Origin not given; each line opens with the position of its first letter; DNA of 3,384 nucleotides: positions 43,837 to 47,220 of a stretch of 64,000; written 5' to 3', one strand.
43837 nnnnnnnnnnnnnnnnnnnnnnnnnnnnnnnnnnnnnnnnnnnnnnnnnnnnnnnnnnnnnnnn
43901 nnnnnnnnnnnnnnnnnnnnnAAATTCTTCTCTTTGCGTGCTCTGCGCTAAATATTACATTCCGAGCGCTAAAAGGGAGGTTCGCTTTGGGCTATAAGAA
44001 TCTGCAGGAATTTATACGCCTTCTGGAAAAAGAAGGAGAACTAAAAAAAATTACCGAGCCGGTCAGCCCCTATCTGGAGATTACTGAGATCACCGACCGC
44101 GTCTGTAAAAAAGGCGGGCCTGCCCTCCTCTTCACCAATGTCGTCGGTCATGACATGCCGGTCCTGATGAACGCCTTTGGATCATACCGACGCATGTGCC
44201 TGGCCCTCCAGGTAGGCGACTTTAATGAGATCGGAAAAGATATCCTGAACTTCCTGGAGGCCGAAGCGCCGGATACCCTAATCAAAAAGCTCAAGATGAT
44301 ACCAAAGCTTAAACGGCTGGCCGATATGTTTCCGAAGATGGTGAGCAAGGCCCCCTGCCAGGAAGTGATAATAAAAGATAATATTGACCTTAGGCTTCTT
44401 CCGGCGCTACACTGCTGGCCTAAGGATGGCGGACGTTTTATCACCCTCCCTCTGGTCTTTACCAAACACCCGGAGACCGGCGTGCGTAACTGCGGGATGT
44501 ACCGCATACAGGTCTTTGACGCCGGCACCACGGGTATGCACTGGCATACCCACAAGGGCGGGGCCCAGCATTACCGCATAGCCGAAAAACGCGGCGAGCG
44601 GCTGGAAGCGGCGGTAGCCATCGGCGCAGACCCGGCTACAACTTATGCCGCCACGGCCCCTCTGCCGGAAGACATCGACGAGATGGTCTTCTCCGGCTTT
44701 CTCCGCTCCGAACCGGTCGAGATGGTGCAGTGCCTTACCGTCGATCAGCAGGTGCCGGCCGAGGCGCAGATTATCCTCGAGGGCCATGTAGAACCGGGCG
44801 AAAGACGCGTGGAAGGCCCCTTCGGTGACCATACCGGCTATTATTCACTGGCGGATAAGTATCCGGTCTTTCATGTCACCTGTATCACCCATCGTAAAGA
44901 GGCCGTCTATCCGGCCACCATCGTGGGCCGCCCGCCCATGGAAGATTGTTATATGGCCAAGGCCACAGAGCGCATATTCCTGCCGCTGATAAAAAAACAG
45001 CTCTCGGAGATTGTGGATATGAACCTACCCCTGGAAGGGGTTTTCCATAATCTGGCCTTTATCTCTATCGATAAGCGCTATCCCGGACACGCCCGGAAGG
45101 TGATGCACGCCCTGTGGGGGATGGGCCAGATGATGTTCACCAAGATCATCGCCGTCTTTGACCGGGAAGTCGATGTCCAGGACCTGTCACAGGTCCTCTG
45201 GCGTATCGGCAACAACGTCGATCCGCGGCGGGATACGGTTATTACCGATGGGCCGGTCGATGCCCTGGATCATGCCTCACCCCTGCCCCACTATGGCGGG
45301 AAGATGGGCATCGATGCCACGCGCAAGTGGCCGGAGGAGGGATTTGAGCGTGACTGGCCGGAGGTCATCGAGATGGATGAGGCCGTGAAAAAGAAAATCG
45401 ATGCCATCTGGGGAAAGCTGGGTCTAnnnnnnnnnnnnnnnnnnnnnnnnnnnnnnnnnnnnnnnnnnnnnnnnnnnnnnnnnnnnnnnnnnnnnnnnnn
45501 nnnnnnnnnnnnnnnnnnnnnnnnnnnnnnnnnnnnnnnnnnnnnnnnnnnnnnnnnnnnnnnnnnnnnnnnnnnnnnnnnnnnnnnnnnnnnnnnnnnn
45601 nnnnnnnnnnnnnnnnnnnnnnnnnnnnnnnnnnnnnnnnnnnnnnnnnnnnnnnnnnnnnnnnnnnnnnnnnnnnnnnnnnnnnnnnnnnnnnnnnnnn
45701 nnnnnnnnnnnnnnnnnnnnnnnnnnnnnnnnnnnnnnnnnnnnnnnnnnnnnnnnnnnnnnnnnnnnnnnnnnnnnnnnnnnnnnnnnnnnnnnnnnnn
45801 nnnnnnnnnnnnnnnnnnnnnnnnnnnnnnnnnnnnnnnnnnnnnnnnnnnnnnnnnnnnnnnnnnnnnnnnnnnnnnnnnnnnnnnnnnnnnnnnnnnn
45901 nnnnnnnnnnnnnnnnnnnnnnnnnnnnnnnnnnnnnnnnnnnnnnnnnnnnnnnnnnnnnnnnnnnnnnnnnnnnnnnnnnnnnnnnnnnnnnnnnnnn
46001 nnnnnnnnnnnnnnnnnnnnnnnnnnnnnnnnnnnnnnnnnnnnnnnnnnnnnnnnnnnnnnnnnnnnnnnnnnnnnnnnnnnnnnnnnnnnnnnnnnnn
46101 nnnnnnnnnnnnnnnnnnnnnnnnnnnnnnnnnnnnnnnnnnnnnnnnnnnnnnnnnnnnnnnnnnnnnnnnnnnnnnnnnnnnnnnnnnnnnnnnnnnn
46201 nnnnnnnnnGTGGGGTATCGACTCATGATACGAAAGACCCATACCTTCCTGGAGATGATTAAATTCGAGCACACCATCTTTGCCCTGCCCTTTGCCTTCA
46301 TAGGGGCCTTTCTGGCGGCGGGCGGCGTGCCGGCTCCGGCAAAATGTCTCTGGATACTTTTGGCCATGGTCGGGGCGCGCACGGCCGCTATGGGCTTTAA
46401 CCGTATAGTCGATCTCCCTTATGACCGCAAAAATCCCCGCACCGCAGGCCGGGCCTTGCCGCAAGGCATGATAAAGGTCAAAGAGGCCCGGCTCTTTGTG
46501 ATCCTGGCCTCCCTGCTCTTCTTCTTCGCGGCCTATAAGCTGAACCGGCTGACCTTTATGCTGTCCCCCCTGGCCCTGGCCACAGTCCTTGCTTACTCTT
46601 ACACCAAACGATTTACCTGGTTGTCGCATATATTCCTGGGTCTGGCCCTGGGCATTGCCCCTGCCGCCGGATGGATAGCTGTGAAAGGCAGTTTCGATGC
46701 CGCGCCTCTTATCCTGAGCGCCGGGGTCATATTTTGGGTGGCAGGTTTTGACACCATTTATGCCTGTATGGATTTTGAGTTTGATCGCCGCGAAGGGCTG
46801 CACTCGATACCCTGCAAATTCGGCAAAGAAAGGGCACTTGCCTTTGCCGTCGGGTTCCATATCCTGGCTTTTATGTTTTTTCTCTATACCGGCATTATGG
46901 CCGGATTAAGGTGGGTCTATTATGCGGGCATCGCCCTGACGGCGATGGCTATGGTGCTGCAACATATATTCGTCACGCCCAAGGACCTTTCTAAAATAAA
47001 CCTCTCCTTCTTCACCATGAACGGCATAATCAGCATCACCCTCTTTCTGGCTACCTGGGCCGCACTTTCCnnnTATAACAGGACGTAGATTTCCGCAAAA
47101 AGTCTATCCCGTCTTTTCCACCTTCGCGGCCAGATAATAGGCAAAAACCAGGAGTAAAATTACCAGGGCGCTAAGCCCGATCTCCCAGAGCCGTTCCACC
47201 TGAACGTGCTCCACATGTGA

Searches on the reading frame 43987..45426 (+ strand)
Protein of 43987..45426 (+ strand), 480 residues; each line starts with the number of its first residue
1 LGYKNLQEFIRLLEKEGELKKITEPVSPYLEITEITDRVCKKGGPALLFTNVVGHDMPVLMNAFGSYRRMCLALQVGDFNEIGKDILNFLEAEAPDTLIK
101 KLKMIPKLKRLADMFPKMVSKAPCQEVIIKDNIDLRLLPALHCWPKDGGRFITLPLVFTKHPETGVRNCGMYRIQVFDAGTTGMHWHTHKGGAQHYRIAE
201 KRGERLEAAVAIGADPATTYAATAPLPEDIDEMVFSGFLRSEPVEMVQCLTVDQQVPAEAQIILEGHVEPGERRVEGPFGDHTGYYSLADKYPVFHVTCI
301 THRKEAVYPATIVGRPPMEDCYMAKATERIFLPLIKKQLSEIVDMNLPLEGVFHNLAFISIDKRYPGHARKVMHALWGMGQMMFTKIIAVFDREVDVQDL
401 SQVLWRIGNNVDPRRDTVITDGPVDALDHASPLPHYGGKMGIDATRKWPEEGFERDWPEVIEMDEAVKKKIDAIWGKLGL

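Call 68: search_protein_families(library=pfam, proteins=[window:43987-45426:+], max_evalue=0.00001)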
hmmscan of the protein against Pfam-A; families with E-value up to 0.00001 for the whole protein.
window:43987-45426:+ (480 aa): 3 families
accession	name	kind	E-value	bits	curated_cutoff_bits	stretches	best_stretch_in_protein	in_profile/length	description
PF01977.22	UbiD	-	3.6e-87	291.3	23.3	1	119-316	3-206/206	3-octaprenyl-4-hydroxybenzoate carboxy-lyase Rift-related domain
PF20696.2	UbiD_C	-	4.1e-48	163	24.2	1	321-444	1-127/127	3-octaprenyl-4-hydroxybenzoate carboxy-lyase C-terminal domain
PF20695.2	UbiD_N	-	2.7e-28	98.3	24.3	1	10-84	1-76/78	3-octaprenyl-4-hydroxybenzoate carboxy-lyase N-terminal domain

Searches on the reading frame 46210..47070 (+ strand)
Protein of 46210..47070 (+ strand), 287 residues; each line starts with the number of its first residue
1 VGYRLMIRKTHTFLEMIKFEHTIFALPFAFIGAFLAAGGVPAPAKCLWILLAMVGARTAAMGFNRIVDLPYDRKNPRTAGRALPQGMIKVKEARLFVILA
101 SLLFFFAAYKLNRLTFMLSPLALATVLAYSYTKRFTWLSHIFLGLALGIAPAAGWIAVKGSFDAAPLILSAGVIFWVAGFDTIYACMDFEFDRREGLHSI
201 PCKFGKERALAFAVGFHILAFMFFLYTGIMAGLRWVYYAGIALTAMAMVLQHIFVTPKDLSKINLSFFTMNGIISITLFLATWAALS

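Call 69: search_protein_families(library=pfam, proteins=[window:46210-47070:+], max_evalue=0.00001)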
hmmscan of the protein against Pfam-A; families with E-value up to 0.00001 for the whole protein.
window:46210-47070:+ (287 aa): 1 family
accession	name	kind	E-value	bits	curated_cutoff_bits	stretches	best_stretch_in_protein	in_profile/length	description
PF01040.23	UbiA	-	8.6e-59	199.3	34.2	1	25-271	1-248/250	UbiA prenyltransferase family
